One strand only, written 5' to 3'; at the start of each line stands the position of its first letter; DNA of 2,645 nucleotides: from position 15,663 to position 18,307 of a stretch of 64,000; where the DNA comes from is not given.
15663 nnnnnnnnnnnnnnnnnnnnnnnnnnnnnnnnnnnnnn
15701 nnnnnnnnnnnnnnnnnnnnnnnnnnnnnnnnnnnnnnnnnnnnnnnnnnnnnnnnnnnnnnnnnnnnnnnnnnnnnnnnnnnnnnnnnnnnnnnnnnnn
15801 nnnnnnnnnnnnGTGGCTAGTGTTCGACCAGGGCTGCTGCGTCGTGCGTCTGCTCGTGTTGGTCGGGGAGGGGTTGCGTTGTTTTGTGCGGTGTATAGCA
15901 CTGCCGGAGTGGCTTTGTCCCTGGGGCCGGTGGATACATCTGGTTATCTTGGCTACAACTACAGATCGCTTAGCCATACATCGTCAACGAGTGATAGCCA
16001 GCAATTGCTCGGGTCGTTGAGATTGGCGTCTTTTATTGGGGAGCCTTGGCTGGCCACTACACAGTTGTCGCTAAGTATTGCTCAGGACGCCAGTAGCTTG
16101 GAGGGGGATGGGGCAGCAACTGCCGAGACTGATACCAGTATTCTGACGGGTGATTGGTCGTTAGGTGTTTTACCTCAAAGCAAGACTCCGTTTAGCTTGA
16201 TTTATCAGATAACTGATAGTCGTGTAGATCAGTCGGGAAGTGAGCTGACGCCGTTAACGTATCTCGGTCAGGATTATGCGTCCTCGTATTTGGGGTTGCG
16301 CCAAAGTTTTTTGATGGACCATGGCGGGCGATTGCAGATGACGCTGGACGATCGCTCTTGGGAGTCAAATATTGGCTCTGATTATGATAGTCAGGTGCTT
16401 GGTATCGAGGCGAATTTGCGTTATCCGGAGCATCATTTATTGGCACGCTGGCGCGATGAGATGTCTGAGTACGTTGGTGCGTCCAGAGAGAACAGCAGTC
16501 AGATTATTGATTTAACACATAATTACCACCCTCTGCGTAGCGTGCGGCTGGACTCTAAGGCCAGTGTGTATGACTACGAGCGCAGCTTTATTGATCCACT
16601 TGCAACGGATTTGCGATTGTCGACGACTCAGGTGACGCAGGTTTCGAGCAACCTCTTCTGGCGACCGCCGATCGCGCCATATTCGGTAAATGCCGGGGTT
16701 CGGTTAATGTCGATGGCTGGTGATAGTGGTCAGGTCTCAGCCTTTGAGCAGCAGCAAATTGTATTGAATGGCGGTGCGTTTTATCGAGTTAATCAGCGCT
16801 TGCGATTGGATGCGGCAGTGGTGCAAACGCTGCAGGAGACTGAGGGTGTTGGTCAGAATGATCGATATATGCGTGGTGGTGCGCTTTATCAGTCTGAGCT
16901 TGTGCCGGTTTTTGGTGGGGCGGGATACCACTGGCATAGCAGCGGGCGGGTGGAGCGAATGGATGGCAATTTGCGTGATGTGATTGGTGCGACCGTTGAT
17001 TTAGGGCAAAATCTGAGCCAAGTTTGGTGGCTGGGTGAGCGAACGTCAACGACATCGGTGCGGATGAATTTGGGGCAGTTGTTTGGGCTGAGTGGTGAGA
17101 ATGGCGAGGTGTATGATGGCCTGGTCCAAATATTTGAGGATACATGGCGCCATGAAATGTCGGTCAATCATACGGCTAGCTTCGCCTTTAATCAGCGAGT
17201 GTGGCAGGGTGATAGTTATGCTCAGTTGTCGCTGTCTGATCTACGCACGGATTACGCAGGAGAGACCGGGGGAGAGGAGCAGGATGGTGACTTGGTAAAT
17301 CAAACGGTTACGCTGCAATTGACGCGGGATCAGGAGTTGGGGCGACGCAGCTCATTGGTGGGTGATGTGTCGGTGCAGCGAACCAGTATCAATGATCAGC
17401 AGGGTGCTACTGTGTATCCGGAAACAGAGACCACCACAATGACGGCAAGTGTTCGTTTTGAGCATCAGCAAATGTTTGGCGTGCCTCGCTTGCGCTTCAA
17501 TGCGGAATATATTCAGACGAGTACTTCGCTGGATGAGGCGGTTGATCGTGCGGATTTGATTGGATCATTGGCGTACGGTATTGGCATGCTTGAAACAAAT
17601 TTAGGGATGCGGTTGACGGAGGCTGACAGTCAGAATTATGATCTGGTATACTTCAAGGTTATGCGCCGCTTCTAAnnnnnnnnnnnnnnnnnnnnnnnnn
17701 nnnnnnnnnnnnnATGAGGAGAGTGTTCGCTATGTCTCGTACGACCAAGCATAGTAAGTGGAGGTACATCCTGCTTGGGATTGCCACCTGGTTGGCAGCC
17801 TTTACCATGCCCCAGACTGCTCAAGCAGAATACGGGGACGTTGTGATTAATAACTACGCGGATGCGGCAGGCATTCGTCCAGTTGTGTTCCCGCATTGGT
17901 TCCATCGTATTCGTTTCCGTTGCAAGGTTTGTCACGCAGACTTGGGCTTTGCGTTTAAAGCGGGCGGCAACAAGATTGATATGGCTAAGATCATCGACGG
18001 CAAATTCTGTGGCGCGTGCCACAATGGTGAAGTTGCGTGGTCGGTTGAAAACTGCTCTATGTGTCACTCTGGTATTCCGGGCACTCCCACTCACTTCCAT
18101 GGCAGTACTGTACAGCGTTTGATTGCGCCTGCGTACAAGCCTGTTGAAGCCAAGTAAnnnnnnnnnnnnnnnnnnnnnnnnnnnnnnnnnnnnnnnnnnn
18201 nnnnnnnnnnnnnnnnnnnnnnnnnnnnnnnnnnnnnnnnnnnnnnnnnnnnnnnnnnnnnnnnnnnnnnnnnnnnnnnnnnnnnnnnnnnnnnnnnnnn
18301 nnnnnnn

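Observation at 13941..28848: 13-gene multihaem-cytochrome / beta-barrel / cupredoxin / NHL / CcsBA cluster: candidate uncharacterised envelope electron-transfer system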

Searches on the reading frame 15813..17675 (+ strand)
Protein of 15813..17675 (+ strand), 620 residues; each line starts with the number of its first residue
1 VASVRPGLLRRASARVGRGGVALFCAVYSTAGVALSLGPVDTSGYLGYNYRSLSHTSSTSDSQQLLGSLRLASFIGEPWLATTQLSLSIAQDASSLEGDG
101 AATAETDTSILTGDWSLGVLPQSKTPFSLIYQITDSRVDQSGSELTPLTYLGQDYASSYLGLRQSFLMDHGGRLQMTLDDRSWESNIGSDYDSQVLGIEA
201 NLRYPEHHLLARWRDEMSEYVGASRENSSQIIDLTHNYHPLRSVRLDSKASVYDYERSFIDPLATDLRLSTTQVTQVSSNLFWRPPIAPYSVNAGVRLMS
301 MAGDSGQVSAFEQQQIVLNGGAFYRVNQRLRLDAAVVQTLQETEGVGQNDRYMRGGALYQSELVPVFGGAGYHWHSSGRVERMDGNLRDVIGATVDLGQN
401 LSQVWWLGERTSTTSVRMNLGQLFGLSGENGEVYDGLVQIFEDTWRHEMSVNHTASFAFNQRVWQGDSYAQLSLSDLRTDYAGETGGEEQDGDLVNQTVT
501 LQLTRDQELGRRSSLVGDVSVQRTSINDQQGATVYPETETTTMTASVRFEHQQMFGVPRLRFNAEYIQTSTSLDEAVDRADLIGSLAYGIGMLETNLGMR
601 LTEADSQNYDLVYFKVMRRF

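Call 3: search_protein_families(library=pfam, proteins=[window:15813-17675:+], max_evalue=0.01)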
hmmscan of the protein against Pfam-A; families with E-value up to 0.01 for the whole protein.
window:15813-17675:+ (620 aa): 0 families

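Call 18: find_homologous_proteins(query=window:15813-17675:+, max_evalue=0.00001)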
Query window:15813-17675:+ (620 aa): 36 proteins with E <= 0.00001 among 8000 candidates.
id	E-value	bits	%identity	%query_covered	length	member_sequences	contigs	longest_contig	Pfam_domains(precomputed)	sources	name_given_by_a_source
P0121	0.0e+0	1375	100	100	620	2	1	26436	-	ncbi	-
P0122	1.4e-286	970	71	100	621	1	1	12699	-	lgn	-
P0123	7.7e-155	535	46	95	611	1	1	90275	-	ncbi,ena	-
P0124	4.5e-152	526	47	97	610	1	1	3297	-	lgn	-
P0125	2.1e-151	523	45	97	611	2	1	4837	-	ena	-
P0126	1.4e-150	521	44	94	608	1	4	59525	-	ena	-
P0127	1.5e-149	517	45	95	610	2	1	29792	-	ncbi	-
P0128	2.8e-149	516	44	95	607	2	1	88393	-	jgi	-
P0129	1.7e-148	514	44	95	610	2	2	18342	-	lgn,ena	-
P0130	2.4e-148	513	44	94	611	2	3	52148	-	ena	-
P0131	3.8e-148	513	44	99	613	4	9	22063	-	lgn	-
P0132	8.9e-146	505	45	95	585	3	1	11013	-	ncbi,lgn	-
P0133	4.8e-145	503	44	94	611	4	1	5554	-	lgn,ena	-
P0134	8.5e-145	502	43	97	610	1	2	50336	-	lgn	-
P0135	3.6e-143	496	44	98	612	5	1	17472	-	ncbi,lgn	-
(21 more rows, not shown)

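Call 20: search_solved_structures(query=window:15813-17675:+, max_evalue=1)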
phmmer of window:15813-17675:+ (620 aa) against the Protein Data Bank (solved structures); distinct sequences matched with E-value up to 1: 2.
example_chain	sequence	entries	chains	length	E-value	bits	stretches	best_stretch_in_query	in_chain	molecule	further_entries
5i39_A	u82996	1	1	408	0.32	12.6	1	156-343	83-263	L-amino acid deaminase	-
5hxw_A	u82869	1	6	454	0.42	12.3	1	156-343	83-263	L-amino acid deaminase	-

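Call 21: find_encoding_contigs(protein=P0121, flank=3000, max_places=4)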
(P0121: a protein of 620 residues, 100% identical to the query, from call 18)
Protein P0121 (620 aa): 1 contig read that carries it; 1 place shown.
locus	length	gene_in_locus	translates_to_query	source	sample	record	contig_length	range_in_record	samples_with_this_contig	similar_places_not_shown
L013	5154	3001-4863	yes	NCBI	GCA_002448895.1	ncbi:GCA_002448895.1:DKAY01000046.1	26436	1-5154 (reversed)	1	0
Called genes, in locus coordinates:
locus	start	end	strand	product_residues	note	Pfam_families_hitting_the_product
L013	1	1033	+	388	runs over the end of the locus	PF13609:Porin_4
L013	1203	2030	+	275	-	PF09699:Paired_CXXCH_1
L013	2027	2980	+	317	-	PF13623:SurA_N_2 (weak), PF13624:SurA_N_3, PF13145:Rotamase_2, PF13616:Rotamase_3, PF00639:Rotamase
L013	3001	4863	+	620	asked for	-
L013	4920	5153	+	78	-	?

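Call 58: predict_structure(alignment_id=A2)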
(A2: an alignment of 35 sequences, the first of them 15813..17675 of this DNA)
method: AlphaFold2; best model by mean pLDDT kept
length: 620 residues; sequences in the alignment: 35
mean_pLDDT: 83.6   pTM: 0.63
mean pLDDT of the five models: 83.6, 82.2, 80.7, 80.6, 70.9
residues with pLDDT >= 90: 311; 70-90: 201; 50-70: 63; < 50: 45
segments of 3 or more residues with pLDDT < 50: 1-35, 144-152
pLDDT, mean of each block of 10 residues (from residue 1): 35 44 44 50 90 80 90 79 88 74 72 85 77 76 45 72 89 92 74 92 93 91 78 96 95 84 61 93 92 96 70 91 90 93 85 94 87 95 91 96 86 89 96 83 91 97 91 96 83 93 93 93 90 72 96 78 95 84 93 92 85 92
secondary structure, 60 per line:
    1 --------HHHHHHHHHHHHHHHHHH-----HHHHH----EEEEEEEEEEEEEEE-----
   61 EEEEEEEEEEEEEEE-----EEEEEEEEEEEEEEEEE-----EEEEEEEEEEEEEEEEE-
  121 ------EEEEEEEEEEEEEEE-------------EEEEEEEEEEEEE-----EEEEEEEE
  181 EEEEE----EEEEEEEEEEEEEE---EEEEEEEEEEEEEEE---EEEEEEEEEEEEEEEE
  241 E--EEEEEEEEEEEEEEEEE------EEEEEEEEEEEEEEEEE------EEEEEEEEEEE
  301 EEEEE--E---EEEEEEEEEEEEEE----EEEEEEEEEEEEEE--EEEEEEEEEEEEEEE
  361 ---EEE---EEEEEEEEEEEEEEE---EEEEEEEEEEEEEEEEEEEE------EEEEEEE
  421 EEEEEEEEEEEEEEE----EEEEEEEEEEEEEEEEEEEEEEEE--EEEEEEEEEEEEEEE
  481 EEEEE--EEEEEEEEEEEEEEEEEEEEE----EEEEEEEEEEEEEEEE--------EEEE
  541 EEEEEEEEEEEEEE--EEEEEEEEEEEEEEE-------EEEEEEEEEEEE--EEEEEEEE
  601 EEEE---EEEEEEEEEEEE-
elements in order: H9-26 H32-36 E41-55 E61-75 E81-97 E103-119 E127-141 E155-167 E173-185 E190-203 E207-221 E225-241 E244-260 E267-283 E290-305 E312-325 E330-343 E346-360 E364-366 E370-384 E388-407 E414-435 E440-463 E466-485 E488-508 E513-528 E537-554 E557-571 E579-590 E593-604 E608-619

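Call 60: fold_search(model_id=the predicted structure, library=pdb)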
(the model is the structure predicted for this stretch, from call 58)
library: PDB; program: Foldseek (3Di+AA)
matches with E <= 10: 764; with E <= 0.001: 206
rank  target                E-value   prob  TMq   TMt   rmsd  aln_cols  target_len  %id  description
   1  6r2q_B                3.9e-08  1.00  0.44  0.43  16.3       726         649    9  Structure of the Mtr complex (released 2020-04-22)
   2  9dir_B                1.0e-07  1.00  0.30  0.30  16.8       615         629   12  Cryo-EM structure of the heme/hemoglobin transporter ChuA, in complex with de novo designed binder G7 (released 2025-05-21)
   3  9dis_B                4.4e-07  1.00  0.30  0.30  16.4       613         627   10  Cryo-EM structure of the heme/hemoglobin transporter ChuA, in complex with de novo designed binder H3 (released 2025-05-21)
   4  9c4o                  6.8e-07  1.00  0.23  0.22  18.6       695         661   10  Cryo-EM structure of PqqU with ligand PQQ (released 2024-06-19)
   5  9dhe                  7.1e-07  1.00  0.26  0.26  19.6       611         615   11  The crystal structure on the heme/hemoglobin transporter ChuA, in complex with heme (released 2025-05-21)
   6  2hdf                  7.5e-07  1.00  0.30  0.31  19.3       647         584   10  Crystal structure of the Colicin I receptor Cir from E.coli (released 2007-05-08)
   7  2vqi_B                1.1e-06  1.00  0.22  0.27  18.5       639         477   11  Structure of the P pilus usher (PapC) translocation pore (released 2008-05-27)
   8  6i97_A                1.5e-06  1.00  0.25  0.22  20.0       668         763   11  Structure of the ferrioxamine B transporter FoxA from Pseudomonas aeruginosa in complex with ferrioxamine B and a C-te (released 2019-08-28)
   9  8p97_A                1.8e-06  1.00  0.27  0.27  18.9       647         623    8  BtuB3G3 bound to cyanocobalamin with disordered EL8 (released 2023-08-16)
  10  5odw_B                2.0e-06  1.00  0.27  0.24  18.8       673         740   10  Structure of the FpvAI-pyocin S2 complex (released 2017-11-08)
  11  3fhh                  2.1e-06  1.00  0.30  0.30  18.2       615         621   11  Crystal structure of the heme/hemoglobin outer membrane transporter ShuA from Shigella dysenteriae (released 2009-07-14)
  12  2hdi_A                2.3e-06  1.00  0.30  0.30  14.1       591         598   10  Crystal structure of the Colicin I receptor Cir from E.coli in complex with receptor binding domain of Colicin Ia. (released 2007-05-08)
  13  2vqi_A                2.3e-06  1.00  0.26  0.32  16.1       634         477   11  Structure of the P pilus usher (PapC) translocation pore (released 2008-05-27)
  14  9fz5_A                2.5e-06  1.00  0.28  0.25  20.5       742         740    8  Cryo-EM structure of LptDE-YedD complex from Escherichia Coli (released 2025-04-09)
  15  9gbc_A                2.7e-06  1.00  0.29  0.28  19.1       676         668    8  Bacteroides thetaiotaomicron siderophore transporter XusA in complex with surface-exposed lipoprotein XusB (released 2025-08-06)
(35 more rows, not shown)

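Call 63: search_protein_families(library=ncbifam, proteins=[window:15813-17675:+], max_evalue=0.001)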
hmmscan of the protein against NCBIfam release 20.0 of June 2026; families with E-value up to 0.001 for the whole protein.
window:15813-17675:+ (620 aa): 0 families

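Call 66: find_related_loci(query=A2, collection=genome_contigs, flank=10000)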
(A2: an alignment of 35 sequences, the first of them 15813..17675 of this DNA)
Query A2 (620 aa) in genome_contigs; peptide patterns used: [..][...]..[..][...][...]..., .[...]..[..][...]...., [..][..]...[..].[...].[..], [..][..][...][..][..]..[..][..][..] (x = any residue, [..] = any of these).
127 stretches matched a pattern; 79 encode a relative of the query (tblastn E <= 1e-3); 76 distinct loci.
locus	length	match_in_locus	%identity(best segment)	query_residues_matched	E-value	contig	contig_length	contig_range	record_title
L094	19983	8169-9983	43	9-620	5e-155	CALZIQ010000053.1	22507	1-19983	MAG: uncultured Chromatiaceae bacterium isolate FO_M_Gamma_048.3 genome assembly, contig: NODE_158_length_22507_cov_3.11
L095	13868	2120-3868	45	31-620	7e-154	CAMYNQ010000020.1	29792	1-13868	MAG: uncultured Chromatiaceae bacterium isolate FO_M_Gamma_043.1 genome assembly, contig: NODE_602_length_29792_cov_7.43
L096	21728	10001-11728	45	25-620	6e-152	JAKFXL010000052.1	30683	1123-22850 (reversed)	MAG: Gammaproteobacteria bacterium isolate ND3_Bin_17 ND3_0000267, whole genome shotgun sequence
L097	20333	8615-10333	45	37-620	6e-151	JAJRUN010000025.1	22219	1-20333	MAG: Gammaproteobacteria bacterium isolate Dive96_bin10.188 k141_1161199, whole genome shotgun sequence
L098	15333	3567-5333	44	15-620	8e-150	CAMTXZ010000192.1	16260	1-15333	MAG: uncultured Chromatiaceae bacterium isolate G02_MAG_00001 genome assembly, contig: G02_MAG_00001_000000000075, whole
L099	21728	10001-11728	44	25-620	1e-149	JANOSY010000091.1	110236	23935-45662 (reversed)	MAG: Candidatus Tenderia sp. isolate VAR_39_metabat_422 VAR_39_k141_5786152, whole genome shotgun sequence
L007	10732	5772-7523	44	21-620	1e-146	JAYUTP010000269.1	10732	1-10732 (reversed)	MAG: Candidatus Tenderia sp. isolate GL12_Up_metabinner_6 GL12_Up_metabinner_6_268, whole genome shotgun sequence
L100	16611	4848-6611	44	15-620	7e-146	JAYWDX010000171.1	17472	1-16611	MAG: Candidatus Tenderia sp. isolate GL96_UP_concoct_44 GL96_UP_concoct_44_170, whole genome shotgun sequence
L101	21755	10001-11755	42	29-620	2e-143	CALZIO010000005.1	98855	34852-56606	MAG: uncultured Chromatiaceae bacterium isolate FCS_M_Gamma_047.1 genome assembly, contig: NODE_8_length_98855_cov_14.82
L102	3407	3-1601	43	77-620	4e-138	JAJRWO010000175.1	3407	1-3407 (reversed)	MAG: Gammaproteobacteria bacterium isolate Dive96_bin2.238 k141_2181266, whole genome shotgun sequence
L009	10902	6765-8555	45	21-620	3e-153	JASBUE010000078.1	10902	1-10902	MAG: Candidatus Tenderia sp. isolate BWSM_60 k141_1053482, whole genome shotgun sequence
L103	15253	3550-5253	36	21-620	3e-100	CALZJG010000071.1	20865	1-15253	MAG: uncultured Chromatiaceae bacterium isolate FCS_M_Gamma_041 genome assembly, contig: k121_527767, whole genome shotg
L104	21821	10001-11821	32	21-620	7e-92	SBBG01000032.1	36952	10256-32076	MAG: Gammaproteobacteria bacterium isolate Bin_2_1_1 Ba_contig1193, whole genome shotgun sequence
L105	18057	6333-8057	35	23-620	2e-91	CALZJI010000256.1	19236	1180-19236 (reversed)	MAG: uncultured Chromatiaceae bacterium isolate FCS_M_Gamma_042 genome assembly, contig: k121_449583, whole genome shotg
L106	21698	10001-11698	35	24-620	1e-90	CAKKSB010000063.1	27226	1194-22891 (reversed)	Gammaproteobacteria bacterium isolate Hainich-H32-bin066-1 genome assembly, contig: H32-bin066_1_Hain_PNK108_H32_02um_83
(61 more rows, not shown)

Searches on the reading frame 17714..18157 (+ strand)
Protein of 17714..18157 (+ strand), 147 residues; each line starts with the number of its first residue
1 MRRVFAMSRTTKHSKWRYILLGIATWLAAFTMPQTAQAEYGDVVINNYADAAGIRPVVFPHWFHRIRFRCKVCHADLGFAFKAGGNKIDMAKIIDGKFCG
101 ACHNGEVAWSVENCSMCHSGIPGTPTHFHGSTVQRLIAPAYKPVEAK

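Call 3: search_protein_families(library=pfam, proteins=[window:17714-18157:+], max_evalue=0.01)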
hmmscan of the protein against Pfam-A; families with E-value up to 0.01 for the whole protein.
window:17714-18157:+ (147 aa): 2 families
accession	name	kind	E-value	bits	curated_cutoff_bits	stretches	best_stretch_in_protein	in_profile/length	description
PF14522.11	Cytochrome_C7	-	3e-15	56.2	24.8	1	57-119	1-67/67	Cytochrome c7 and related cytochrome c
PF02085.21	Cytochrom_CIII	-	0.00017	22.3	22.9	0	53-76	17-39/101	Class III cytochrome C family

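Call 63: search_protein_families(library=ncbifam, proteins=[window:17714-18157:+], max_evalue=0.001)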
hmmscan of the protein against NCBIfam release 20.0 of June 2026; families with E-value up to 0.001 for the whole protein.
window:17714-18157:+ (147 aa): 1 family
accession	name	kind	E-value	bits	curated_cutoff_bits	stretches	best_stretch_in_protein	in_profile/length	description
TIGR04257.1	nanowire_3heme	domain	1.6e-18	66.6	40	1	52-119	8-75/75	c(7)-type cytochrome triheme domain-containing protein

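Call 78: search_solved_structures(query=window:17714-18157:+, max_evalue=0.1)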
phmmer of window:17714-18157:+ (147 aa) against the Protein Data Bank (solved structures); distinct sequences matched with E-value up to 0.1: 4.
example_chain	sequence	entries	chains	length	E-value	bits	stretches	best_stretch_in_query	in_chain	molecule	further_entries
3ov0_A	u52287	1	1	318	9.4e-42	145.5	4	52-123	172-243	Cytochrome c family protein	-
3oue_A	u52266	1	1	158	2.5e-24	88.9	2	52-123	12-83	Cytochrome c family protein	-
3ouq_A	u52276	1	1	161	6.6e-18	68.1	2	53-121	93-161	Cytochrome c family protein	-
1rwj_A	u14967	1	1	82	3.2e-14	56.1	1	52-120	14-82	Cytochrome c family protein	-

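Call 91: find_related_loci(query=window:17714-18157:+, collection=genome_contigs, flank=10000)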
Query window:17714-18157:+ (147 aa) in genome_contigs; peptide patterns used: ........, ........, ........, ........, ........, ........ (x = any residue, [..] = any of these).
599 stretches matched a pattern (row limit reached: there are more); 526 encode a relative of the query (tblastn E <= 1e-3); the best 80 are kept; 80 distinct loci.
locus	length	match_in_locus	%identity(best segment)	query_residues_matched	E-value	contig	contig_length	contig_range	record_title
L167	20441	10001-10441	89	1-147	5e-91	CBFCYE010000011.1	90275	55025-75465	MAG TPA_asm: uncultured Gammaproteobacteria bacterium isolate SRR26215679_binner12_Refined_162 genome assembly, contig:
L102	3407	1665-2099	90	1-145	2e-91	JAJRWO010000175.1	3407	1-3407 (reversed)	MAG: Gammaproteobacteria bacterium isolate Dive96_bin2.238 k141_2181266, whole genome shotgun sequence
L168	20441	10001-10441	88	1-147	7e-91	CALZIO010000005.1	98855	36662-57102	MAG: uncultured Chromatiaceae bacterium isolate FCS_M_Gamma_047.1 genome assembly, contig: NODE_8_length_98855_cov_14.82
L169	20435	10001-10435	89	1-145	2e-90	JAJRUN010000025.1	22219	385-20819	MAG: Gammaproteobacteria bacterium isolate Dive96_bin10.188 k141_1161199, whole genome shotgun sequence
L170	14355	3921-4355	89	1-145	2e-90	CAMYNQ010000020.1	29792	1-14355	MAG: uncultured Chromatiaceae bacterium isolate FO_M_Gamma_043.1 genome assembly, contig: NODE_602_length_29792_cov_7.43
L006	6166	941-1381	86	1-147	2e-89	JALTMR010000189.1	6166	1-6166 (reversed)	MAG: Gammaproteobacteria bacterium isolate S139_metabat2_scaf2bin.028 S139_NODE_18372_length_6166_cov_2.521278, whole ge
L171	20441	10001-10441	86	1-147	5e-89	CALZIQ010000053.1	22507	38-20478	MAG: uncultured Chromatiaceae bacterium isolate FO_M_Gamma_048.3 genome assembly, contig: NODE_158_length_22507_cov_3.11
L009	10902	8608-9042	87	1-145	7e-88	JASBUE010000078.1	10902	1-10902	MAG: Candidatus Tenderia sp. isolate BWSM_60 k141_1053482, whole genome shotgun sequence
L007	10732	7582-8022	85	1-147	8e-88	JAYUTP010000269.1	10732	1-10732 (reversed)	MAG: Candidatus Tenderia sp. isolate GL12_Up_metabinner_6 GL12_Up_metabinner_6_268, whole genome shotgun sequence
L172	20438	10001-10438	86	2-147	3e-87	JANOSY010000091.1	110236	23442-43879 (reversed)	MAG: Candidatus Tenderia sp. isolate VAR_39_metabat_422 VAR_39_k141_5786152, whole genome shotgun sequence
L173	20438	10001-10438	86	2-147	3e-87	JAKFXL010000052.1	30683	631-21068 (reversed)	MAG: Gammaproteobacteria bacterium isolate ND3_Bin_17 ND3_0000267, whole genome shotgun sequence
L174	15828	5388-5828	84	1-147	3e-86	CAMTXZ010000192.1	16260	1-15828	MAG: uncultured Chromatiaceae bacterium isolate G02_MAG_00001 genome assembly, contig: G02_MAG_00001_000000000075, whole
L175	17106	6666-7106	84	1-147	3e-86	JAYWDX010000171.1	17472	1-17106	MAG: Candidatus Tenderia sp. isolate GL96_UP_concoct_44 GL96_UP_concoct_44_170, whole genome shotgun sequence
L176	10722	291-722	87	1-144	9e-82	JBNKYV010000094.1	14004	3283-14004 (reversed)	MAG: Gammaproteobacteria bacterium isolate D1D2.bin.13.orig k141_1099933, whole genome shotgun sequence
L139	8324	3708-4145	76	2-147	7e-79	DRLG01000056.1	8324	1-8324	MAG TPA_asm: Chromatiales bacterium isolate HyVt-459 HyVt-459_k145_131299, whole genome shotgun sequence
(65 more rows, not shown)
